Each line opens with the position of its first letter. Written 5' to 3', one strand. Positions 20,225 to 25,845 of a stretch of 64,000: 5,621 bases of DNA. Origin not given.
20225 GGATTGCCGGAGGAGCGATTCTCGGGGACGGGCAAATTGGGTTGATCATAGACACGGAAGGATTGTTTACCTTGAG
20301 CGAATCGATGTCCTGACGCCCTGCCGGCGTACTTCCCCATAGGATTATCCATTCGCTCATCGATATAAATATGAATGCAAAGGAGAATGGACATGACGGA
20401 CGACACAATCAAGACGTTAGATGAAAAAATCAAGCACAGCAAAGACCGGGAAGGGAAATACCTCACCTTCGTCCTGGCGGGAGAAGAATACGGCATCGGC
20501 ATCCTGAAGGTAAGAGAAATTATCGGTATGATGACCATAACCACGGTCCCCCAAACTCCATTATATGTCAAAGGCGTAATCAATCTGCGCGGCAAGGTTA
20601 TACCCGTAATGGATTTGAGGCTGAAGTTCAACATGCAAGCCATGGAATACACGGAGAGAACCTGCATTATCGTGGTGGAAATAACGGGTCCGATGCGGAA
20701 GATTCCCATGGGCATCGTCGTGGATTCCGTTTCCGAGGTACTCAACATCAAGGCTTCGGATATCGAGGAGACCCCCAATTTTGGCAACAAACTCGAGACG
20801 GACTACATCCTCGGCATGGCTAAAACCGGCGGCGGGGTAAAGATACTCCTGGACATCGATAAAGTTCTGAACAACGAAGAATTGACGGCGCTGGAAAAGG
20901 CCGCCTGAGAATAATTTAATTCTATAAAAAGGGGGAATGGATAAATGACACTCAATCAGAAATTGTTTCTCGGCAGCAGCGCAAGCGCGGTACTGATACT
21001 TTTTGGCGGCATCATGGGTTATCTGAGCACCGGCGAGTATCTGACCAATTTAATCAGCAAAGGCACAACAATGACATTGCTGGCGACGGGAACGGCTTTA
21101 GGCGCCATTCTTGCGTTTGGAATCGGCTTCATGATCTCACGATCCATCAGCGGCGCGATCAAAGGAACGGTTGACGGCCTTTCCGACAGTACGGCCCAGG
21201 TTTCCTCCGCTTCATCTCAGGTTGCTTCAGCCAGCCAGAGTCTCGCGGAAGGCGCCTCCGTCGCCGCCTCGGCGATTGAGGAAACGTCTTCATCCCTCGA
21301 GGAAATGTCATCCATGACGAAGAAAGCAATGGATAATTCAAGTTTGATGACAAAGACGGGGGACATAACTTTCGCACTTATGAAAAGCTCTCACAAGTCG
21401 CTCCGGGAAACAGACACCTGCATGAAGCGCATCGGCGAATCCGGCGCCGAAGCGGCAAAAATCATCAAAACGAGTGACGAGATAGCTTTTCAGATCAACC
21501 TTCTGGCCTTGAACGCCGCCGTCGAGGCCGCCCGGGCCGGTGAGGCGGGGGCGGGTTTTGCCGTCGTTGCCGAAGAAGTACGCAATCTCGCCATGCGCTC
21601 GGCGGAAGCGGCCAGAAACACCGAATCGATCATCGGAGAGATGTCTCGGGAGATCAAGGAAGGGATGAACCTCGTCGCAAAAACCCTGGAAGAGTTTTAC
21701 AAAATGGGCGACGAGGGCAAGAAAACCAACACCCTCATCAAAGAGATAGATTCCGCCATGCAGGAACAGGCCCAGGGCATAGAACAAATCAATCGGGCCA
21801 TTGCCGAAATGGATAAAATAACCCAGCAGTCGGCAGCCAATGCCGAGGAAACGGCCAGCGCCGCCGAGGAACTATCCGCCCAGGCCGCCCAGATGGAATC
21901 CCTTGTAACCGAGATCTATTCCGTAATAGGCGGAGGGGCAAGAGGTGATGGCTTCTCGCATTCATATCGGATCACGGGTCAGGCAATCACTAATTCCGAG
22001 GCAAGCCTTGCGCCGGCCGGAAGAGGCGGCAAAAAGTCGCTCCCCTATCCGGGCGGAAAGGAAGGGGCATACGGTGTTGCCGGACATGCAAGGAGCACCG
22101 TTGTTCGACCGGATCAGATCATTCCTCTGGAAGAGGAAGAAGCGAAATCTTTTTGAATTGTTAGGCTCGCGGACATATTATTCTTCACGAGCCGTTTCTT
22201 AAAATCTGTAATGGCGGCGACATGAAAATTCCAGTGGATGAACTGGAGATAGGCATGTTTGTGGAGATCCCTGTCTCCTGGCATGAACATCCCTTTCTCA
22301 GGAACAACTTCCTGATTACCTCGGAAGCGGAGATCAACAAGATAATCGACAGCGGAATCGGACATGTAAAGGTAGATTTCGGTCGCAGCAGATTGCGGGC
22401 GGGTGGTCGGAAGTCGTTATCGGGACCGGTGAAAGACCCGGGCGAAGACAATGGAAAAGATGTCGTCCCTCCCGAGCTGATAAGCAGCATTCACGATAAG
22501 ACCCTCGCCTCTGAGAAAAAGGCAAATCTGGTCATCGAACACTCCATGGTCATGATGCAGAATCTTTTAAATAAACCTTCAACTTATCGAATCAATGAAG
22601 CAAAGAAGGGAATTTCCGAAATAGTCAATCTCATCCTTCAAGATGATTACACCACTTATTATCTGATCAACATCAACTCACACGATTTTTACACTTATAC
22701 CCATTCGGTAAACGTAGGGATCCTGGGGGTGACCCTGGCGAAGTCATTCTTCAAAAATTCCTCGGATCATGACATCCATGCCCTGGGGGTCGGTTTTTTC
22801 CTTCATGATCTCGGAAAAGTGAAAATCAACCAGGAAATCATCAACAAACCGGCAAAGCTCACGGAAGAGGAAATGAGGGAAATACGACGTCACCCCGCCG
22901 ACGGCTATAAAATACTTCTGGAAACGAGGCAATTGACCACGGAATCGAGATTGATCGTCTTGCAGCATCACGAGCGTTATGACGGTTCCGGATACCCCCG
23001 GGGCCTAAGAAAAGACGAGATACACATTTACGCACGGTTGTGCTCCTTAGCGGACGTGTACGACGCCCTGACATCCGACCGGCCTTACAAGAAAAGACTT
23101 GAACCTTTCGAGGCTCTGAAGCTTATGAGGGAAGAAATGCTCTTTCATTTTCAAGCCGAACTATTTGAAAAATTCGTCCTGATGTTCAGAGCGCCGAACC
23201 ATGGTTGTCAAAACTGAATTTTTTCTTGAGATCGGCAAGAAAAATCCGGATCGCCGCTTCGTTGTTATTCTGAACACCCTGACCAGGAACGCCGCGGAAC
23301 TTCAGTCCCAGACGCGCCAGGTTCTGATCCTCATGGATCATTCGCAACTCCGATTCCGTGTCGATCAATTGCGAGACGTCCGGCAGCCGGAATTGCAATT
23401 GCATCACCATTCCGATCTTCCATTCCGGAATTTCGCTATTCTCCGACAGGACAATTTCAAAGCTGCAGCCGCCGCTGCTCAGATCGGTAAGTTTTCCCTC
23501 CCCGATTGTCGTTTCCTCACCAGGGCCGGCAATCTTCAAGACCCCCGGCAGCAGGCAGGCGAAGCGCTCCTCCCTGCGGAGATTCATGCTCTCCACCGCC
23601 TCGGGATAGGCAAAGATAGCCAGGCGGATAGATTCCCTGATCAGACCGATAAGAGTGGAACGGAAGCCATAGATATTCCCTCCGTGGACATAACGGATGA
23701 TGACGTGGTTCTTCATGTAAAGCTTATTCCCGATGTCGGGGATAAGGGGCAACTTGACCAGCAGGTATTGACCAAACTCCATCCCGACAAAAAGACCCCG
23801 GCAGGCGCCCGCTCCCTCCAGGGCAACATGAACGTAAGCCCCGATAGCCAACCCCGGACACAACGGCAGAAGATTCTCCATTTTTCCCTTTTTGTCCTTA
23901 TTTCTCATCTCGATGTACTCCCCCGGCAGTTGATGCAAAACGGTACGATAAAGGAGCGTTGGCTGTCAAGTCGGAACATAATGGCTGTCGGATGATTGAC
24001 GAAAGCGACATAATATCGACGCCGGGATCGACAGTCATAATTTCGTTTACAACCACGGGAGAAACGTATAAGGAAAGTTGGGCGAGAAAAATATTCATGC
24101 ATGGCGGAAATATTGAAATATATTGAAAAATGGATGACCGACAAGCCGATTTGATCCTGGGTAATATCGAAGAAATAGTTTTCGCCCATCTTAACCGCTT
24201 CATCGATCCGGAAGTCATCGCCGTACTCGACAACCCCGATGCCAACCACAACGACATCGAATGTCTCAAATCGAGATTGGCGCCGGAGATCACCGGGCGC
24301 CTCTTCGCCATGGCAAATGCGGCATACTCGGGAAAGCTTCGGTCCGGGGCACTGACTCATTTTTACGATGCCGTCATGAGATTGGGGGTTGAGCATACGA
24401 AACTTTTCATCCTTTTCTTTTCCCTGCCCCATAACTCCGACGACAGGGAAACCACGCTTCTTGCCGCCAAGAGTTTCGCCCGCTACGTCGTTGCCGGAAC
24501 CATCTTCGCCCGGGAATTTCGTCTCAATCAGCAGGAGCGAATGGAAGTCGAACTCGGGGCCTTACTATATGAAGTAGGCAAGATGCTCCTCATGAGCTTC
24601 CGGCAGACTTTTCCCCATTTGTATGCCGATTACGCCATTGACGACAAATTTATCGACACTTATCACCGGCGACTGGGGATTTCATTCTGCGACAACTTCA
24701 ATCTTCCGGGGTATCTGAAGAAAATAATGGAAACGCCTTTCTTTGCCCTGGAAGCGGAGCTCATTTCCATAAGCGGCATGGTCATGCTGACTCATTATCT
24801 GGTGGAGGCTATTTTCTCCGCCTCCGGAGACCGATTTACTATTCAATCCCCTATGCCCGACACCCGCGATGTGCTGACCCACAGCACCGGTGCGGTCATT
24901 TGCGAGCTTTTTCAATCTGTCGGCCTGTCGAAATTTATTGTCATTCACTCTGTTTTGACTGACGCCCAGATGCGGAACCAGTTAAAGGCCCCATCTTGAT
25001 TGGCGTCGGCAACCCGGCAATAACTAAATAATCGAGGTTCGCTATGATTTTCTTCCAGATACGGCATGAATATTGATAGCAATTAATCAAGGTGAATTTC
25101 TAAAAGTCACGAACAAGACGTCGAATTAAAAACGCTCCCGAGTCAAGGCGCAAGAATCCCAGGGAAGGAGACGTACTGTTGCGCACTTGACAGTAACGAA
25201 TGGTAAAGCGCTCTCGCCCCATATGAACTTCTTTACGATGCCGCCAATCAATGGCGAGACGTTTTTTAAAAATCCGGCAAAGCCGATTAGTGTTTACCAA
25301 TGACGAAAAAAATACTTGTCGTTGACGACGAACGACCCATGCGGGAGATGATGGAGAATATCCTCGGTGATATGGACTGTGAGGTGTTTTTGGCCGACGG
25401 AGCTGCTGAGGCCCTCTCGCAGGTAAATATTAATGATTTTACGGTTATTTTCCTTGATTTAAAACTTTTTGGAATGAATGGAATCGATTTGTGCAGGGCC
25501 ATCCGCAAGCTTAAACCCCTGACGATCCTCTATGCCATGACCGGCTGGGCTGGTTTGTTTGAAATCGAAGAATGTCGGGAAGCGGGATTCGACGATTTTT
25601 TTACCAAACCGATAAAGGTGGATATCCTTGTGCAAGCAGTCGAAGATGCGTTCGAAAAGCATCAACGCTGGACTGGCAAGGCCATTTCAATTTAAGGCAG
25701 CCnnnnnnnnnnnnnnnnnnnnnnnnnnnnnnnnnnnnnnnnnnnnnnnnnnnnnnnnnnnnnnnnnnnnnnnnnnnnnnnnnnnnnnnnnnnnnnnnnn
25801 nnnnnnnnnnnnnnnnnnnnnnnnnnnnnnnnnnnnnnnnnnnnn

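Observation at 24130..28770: Uncharacterised REC / CheX-with-tail / exported peptide / HDOD / MBL-hydrolase operon beside a divergent HDOD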

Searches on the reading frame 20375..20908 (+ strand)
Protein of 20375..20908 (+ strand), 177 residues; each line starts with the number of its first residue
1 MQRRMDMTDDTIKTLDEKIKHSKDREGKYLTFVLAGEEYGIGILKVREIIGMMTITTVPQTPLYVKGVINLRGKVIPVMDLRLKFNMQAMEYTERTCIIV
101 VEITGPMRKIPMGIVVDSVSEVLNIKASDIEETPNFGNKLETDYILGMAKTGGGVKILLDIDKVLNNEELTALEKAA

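Call 15: search_protein_families(library=pfam, proteins=[window:20375-20908:+], max_evalue=0.001)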
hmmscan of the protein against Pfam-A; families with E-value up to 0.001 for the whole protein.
window:20375-20908:+ (177 aa): 1 family
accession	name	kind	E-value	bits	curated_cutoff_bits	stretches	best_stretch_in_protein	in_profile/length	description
PF01584.24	CheW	-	1.7e-37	128.6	23.5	1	28-168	1-137/138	CheW-like domain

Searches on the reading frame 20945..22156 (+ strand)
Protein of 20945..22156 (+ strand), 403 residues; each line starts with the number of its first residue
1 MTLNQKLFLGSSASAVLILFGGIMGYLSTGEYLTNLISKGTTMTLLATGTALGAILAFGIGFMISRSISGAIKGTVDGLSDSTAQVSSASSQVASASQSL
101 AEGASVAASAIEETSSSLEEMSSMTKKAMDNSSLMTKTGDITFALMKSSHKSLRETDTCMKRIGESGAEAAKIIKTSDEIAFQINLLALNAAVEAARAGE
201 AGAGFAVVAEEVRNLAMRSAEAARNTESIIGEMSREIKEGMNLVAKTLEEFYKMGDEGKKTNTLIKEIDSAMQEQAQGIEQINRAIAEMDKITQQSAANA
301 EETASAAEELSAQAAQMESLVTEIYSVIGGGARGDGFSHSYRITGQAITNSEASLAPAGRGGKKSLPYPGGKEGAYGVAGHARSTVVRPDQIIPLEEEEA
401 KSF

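Call 3: search_protein_families(library=pfam, proteins=[window:20945-22156:+], max_evalue=0.01)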
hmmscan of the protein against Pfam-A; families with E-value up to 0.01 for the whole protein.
window:20945-22156:+ (403 aa): 4 families
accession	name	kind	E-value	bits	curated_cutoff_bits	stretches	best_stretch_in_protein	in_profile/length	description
PF00015.26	MCPsignal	-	1.5e-38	132.8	34.6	1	148-293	13-172/172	Methyl-accepting chemotaxis protein (MCP) signalling domain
PF07889.17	DUF1664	-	0.0014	19.1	34.6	0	235-318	37-121/124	Protein of unknown function (DUF1664)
PF05557.18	MAD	-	0.0016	17.3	30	0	218-325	73-180/661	Mitotic checkpoint protein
PF22485.1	DUF6987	-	0.0092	16.2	26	1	218-329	9-122/200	Domain of unknown function (DUF6987)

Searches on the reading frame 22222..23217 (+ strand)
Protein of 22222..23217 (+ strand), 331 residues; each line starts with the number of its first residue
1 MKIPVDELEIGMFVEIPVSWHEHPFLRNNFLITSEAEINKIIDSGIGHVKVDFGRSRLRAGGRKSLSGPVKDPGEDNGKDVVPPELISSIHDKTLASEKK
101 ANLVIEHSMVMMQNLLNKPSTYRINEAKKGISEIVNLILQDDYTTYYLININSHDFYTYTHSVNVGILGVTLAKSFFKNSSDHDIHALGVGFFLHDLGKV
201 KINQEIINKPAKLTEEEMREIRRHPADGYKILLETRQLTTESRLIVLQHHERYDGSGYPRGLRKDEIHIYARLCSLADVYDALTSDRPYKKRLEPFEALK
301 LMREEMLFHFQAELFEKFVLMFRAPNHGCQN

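Call 3: search_protein_families(library=pfam, proteins=[window:22222-23217:+], max_evalue=0.01)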
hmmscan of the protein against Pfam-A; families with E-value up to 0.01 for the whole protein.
window:22222-23217:+ (331 aa): 3 families
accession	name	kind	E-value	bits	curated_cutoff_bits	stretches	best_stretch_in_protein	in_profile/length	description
PF13487.12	HD_5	-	3e-28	99.1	27.2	1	191-310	45-166/170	HD domain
PF11871.13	DUF3391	-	2e-22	80.6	27.8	1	2-117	3-123/136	Domain of unknown function (DUF3391)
PF01966.28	HD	-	1.1e-15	58.3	22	1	158-282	1-115/116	HD domain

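Call 4: search_protein_families(library=ncbifam, proteins=[window:22222-23217:+], max_evalue=0.01)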
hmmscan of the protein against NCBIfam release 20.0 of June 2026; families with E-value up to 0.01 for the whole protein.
window:22222-23217:+ (331 aa): 3 families
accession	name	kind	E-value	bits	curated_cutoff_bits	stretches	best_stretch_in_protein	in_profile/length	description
NF053512.1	nitric_RR_NosR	exception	1.5e-25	90.1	400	1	157-324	191-356/422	response regulator c-di-GMP phosphodiesterase, NosR family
TIGR00277.1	HDIG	domain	0.0036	17.1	27.6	1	158-251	5-83/84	HDIG domain-containing metalloprotein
TIGR03174.1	cas_Csc3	equivalog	0.0086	14.2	60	0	188-283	41-139/946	type I-D CRISPR-associated protein Cas10d/Csc3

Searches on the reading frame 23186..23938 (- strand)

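Call 3: search_protein_families(library=pfam, proteins=[window:23186-23938:-], max_evalue=0.01)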
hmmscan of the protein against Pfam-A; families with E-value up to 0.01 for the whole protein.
window:23186-23938:- (250 aa): 2 families
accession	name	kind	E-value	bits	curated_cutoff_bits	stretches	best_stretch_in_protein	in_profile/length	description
PF07238.19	PilZ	-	7.8e-09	36.2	22.5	1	120-219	2-90/102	PilZ domain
PF12945.12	PilZNR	-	1.4e-08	35.1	23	1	46-112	19-85/85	Flagellar protein YcgR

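Call 4: search_protein_families(library=ncbifam, proteins=[window:23186-23938:-], max_evalue=0.01)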
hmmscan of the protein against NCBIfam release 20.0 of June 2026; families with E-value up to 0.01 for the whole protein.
window:23186-23938:- (250 aa): 0 families

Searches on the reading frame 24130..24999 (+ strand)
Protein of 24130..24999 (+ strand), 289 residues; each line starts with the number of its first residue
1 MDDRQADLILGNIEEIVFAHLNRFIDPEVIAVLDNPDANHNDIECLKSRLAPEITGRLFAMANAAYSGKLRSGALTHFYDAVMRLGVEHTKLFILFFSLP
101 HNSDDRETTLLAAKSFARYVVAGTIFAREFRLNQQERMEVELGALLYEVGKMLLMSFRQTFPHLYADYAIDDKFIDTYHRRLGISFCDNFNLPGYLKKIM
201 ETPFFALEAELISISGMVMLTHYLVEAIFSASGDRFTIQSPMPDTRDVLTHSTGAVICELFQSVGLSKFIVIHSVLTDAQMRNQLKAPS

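Call 3: search_protein_families(library=pfam, proteins=[window:24130-24999:+], max_evalue=0.01)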
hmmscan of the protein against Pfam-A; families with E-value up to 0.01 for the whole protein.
window:24130-24999:+ (289 aa): 1 family
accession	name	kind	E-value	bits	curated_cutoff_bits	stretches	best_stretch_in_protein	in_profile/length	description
PF08668.18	HDOD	-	2.8e-09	37.2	22.9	1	28-196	10-186/196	HDOD domain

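Call 4: search_protein_families(library=ncbifam, proteins=[window:24130-24999:+], max_evalue=0.01)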
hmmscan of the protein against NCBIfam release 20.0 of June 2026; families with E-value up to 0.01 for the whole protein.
window:24130-24999:+ (289 aa): 0 families

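Call 72: search_protein_families(library=padloc, proteins=[window:24130-24999:+], max_evalue=0.01)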
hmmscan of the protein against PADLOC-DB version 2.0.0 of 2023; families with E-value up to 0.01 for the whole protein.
window:24130-24999:+ (289 aa): 0 families

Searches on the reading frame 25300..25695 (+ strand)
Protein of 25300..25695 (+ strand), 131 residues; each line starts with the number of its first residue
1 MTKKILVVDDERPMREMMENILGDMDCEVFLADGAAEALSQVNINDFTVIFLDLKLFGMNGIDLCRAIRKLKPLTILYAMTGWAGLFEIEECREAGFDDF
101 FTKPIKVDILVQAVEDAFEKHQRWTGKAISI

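Call 3: search_protein_families(library=pfam, proteins=[window:25300-25695:+], max_evalue=0.01)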
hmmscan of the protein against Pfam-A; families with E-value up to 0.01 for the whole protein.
window:25300-25695:+ (131 aa): 1 family
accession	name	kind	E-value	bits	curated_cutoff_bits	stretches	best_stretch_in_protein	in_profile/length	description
PF00072.30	Response_reg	-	5.1e-24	85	30.2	1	5-115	1-111/111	Response regulator receiver domain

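Call 4: search_protein_families(library=ncbifam, proteins=[window:25300-25695:+], max_evalue=0.01)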
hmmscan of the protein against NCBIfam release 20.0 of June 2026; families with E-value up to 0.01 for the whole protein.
window:25300-25695:+ (131 aa): 93 families (the best 25 are shown)
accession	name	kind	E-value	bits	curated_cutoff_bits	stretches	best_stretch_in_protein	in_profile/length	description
NF040689.1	MtrAB_MtrA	equivalog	2.8e-16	59.5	300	1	5-125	1-120/219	MtrAB system response regulator MtrA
NF006900.1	PRK09390.1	equivalog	6.7e-16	58.4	255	1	3-123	5-125/203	response regulator FixJ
NF040534.1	resp_reg_YycF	equivalog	4.9e-15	55.4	340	1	3-123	1-120/231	response regulator YycF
TIGR02154.1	PhoB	equivalog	2.7e-14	53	296.2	1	1-118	1-120/226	phosphate regulon transcriptional regulator PhoB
TIGR01818.1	ntrC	equivalog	4.5e-14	52.1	558.6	1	5-123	1-119/463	nitrogen regulation protein NR(I)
NF053512.1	nitric_RR_NosR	exception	1e-13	51.1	400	1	5-122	1-119/422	response regulator c-di-GMP phosphodiesterase, NosR family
NF041733.1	resp_reg_CseB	equivalog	1.8e-13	50.4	350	1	4-117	2-114/228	two-component system response regulator CseB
NF008318.0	PRK11107.1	equivalog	4.4e-13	48.2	890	1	4-119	669-786/920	two-component sensor histidine kinase BarA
NF038297.2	hybrid_HK_HrmK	equivalog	7.7e-13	47.9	725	1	3-114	491-604/607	hybrid histidine kinase/response regulator HrmK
NF051870.1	NAssimRespRegNtrX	equivalog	8.5e-13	48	600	1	3-122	2-123/452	nitrogen assimilation response regulator NtrX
NF008469.0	PRK11361.1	equivalog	1.2e-12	47.3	714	1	3-118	5-120/461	acetoacetate metabolism transcriptional regulator AtoC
NF008302.0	PRK11091.1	equivalog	9.2e-12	43.9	838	1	4-123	527-648/779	aerobic respiration two-component sensor histidine kinase ArcB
NF007689.0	PRK10365.1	equivalog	1e-11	44.3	760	1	4-122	7-125/441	sigma-54-dependent response regulator transcription factor ZraR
TIGR02956.1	TMAO_torS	equivalog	1.2e-11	43.5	676.5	1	2-122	701-824/967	TMAO reductase system sensor histidine kinase/response regulator TorS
NF000401.1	vanR-A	exception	1.4e-11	44.3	500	1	1-126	1-125/231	vancomycin resistance response regulator transcription factor VanR-A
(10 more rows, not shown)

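Call 72: search_protein_families(library=padloc, proteins=[window:25300-25695:+], max_evalue=0.01)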
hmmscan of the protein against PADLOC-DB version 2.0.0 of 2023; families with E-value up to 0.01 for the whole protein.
window:25300-25695:+ (131 aa): 1 family
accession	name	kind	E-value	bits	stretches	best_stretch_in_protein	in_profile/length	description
PDLC04725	PDC-M60B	-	0.00069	17.5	1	2-56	3-59/158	-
